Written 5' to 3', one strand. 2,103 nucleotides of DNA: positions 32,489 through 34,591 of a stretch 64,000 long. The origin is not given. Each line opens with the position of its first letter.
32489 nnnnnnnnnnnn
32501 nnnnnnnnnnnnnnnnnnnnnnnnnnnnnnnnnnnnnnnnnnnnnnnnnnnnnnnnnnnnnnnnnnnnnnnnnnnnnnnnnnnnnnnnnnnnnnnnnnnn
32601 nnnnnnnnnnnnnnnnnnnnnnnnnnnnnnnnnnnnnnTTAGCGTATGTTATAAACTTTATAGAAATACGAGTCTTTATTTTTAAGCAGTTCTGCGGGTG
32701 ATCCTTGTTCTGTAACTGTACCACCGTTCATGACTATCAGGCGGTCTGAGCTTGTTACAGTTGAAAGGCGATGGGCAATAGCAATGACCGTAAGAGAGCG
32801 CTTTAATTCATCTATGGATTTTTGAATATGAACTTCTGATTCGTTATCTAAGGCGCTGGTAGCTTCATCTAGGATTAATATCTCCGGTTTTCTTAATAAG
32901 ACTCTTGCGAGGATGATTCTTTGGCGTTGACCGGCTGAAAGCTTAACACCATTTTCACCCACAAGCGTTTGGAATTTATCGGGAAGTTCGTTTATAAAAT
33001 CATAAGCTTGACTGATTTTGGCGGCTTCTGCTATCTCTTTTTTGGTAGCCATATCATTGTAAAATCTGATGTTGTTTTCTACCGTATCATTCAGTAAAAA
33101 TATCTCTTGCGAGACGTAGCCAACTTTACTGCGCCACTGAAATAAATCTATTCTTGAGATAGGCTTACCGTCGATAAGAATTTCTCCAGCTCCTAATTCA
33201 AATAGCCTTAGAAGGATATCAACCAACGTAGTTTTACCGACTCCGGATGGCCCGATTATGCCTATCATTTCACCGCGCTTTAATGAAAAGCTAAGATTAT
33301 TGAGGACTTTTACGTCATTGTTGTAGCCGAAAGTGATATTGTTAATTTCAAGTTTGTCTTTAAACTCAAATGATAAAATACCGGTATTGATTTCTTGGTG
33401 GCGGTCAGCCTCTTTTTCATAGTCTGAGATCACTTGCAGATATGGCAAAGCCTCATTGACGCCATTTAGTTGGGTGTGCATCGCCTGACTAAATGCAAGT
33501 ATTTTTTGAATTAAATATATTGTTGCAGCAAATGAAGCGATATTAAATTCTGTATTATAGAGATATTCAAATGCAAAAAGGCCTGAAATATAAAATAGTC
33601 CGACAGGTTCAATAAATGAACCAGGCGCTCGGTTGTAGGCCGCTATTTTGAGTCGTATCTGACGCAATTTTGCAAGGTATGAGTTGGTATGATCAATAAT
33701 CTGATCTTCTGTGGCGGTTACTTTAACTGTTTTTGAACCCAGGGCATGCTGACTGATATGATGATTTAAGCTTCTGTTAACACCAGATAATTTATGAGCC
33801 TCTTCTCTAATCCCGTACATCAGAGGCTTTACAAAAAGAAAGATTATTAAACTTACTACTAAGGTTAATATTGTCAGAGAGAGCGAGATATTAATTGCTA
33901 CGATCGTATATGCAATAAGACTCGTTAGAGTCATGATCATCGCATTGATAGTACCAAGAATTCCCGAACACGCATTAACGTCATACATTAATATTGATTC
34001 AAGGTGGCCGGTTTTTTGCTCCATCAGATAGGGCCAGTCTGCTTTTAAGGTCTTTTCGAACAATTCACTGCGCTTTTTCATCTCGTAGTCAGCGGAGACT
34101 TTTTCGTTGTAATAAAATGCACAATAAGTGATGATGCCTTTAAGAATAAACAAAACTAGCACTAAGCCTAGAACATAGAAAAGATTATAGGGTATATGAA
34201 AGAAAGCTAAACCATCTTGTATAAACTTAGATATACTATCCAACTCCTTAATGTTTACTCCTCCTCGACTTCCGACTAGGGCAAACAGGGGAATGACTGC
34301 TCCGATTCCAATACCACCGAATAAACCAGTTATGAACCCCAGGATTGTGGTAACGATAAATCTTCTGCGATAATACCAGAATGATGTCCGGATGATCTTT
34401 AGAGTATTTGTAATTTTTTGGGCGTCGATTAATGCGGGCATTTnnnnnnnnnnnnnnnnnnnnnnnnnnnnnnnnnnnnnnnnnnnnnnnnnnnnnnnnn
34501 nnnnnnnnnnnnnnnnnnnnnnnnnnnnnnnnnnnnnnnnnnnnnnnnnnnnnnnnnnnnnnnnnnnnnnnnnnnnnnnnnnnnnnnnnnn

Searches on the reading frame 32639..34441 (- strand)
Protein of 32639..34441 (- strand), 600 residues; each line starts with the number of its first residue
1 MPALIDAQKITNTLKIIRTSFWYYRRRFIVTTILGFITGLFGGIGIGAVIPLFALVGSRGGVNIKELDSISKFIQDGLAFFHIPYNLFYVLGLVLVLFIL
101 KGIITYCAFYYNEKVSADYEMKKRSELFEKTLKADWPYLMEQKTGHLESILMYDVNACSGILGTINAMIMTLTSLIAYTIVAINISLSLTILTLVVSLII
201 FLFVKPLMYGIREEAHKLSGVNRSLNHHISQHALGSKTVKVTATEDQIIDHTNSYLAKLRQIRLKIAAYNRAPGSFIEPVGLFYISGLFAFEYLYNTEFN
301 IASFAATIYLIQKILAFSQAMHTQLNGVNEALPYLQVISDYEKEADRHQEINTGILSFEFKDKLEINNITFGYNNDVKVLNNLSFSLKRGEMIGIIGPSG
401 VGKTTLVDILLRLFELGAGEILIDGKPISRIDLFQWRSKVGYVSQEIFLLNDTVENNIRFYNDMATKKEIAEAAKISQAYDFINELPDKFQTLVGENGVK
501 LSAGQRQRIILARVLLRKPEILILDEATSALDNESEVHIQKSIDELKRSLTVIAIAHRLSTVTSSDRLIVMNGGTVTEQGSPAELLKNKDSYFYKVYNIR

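Call 3: search_protein_families(library=pfam, proteins=[window:32639-34441:-], max_evalue=0.1)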
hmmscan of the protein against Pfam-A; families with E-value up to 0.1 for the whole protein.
window:32639-34441:- (600 aa): 17 families
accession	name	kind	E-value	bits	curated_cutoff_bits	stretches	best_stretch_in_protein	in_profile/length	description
PF00005.33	ABC_tran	-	2.8e-33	115.9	25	1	380-529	1-137/137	ABC transporter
PF00664.28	ABC_membrane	-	3.5e-15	56.9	28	1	87-291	40-245/274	ABC transporter transmembrane region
PF02463.25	SMC_N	-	3.8e-05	23.7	40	1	394-571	28-211/220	RecF/RecN/SMC N terminal domain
PF13304.12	AAA_21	-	0.0003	21.4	27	1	393-469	2-81/304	AAA domain, putative AbiEii toxin, Type IV TA system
PF03193.22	RsgA_GTPase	-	0.0011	19.2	30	1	375-418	92-134/174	RsgA GTPase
PF13555.12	AAA_29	-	0.0015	18.6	27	1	386-413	18-45/61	P-loop containing region of AAA domain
PF00004.35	AAA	-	0.0025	18.7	21.2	1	395-564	3-116/131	ATPase family associated with various cellular activities (AAA)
PF13401.12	AAA_22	-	0.0033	18.2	27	1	392-531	7-96/130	AAA domain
PF13191.12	AAA_16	-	0.0051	17.8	32.6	1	389-443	23-82/167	AAA ATPase domain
PF20720.3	nSTAND3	-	0.0056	16.8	27.2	1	387-457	14-78/155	Novel STAND NTPase 3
PF13238.12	AAA_18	-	0.0063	17.4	29.4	1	393-475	1-55/128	AAA domain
PF01618.21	MotA_ExbB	-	0.0073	16.5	22.9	1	123-216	22-123/127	MotA/TolQ/ExbB proton channel family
PF00270.35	DEAD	-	0.0085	16.3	26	1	389-547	13-146/167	DEAD/DEAH box helicase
PF07728.20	AAA_5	-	0.016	15.6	22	0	395-415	4-24/139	AAA domain (dynein-related subfamily)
PF00006.31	ATP-synt_ab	-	0.056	13.5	29.5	0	383-412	7-36/213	ATP synthase alpha/beta family, nucleotide-binding domain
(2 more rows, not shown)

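Call 49: search_protein_families(library=ncbifam, proteins=[window:32639-34441:-], max_evalue=0.00001)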
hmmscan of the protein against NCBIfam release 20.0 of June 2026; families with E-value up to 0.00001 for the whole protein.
window:32639-34441:- (600 aa): 185 families (the best 25 are shown)
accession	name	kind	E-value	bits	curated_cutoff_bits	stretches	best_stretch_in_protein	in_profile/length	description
NF045513.1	HepA_fam_ABC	equivalog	3e-107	359.5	725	1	4-592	12-602/610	heterocyst formation ABC transporter subunit HepA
TIGR02203.1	MsbA_lipidA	equivalog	2.6e-96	323.4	602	1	74-593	41-563/572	lipid A export permease/ATP-binding protein MsbA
NF008381.0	PRK11176.1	equivalog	2.5e-85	287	867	1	88-592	64-572/582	lipid A ABC transporter ATP-binding protein/permease MsbA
TIGR00958.1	3a01208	subfamily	2.7e-79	267.2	874.6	2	354-592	468-707/711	antigen peptide transporter 2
TIGR02204.1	MsbA_rel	hypoth_equivalog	1.8e-78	264.6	780.4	1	355-592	329-568/576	ABC transporter, permease/ATP-binding protein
NF052233.1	CphA_assoc_ABC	equivalog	6.5e-76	256.2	880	1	87-598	233-741/766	cyanophycin metabolism-associated ABC transporter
TIGR01846.1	type_I_sec_HlyB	subfamily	2.7e-74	250.7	725.55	1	114-593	205-686/694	type I secretion system permease/ATPase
NF010178.0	PRK13657.1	equivalog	1.1e-73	248.6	733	1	124-591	92-562/588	glucan ABC transporter ATP-binding protein/ permease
TIGR03796.1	NHLM_micro_ABC1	equivalog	2.1e-71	241.1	853.3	1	91-592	197-705/710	NHLP family bacteriocin export ABC transporter peptidase/permease/ATPase subunit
TIGR03797.1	NHLM_micro_ABC2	equivalog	3.3e-71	240.7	709.4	1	116-589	204-675/686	NHLP bacteriocin export ABC transporter permease/ATPase subunit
TIGR02857.1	CydD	equivalog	8.2e-70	236.2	435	1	317-571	280-529/529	thiol reductant ABC exporter subunit CydD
NF050066.1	LPSTprtrPglK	equivalog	2.7e-67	227.5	1000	1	71-570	54-554/558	BC-type lipopolysaccharide transporter PglK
TIGR03375.1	type_I_sec_LssB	subfamily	1.3e-66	225.3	693.1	1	113-589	214-692/696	type I secretion system permease/ATPase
TIGR01192.1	chvA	subfamily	3.6e-64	217.4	585.4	1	159-596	127-566/585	glucan export ABC transporter ATP-binding protein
NF008055.0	PRK10789.1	equivalog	1e-61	209.1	845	1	115-597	84-568/590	SmdA family multidrug ABC transporter permease/ATP-binding protein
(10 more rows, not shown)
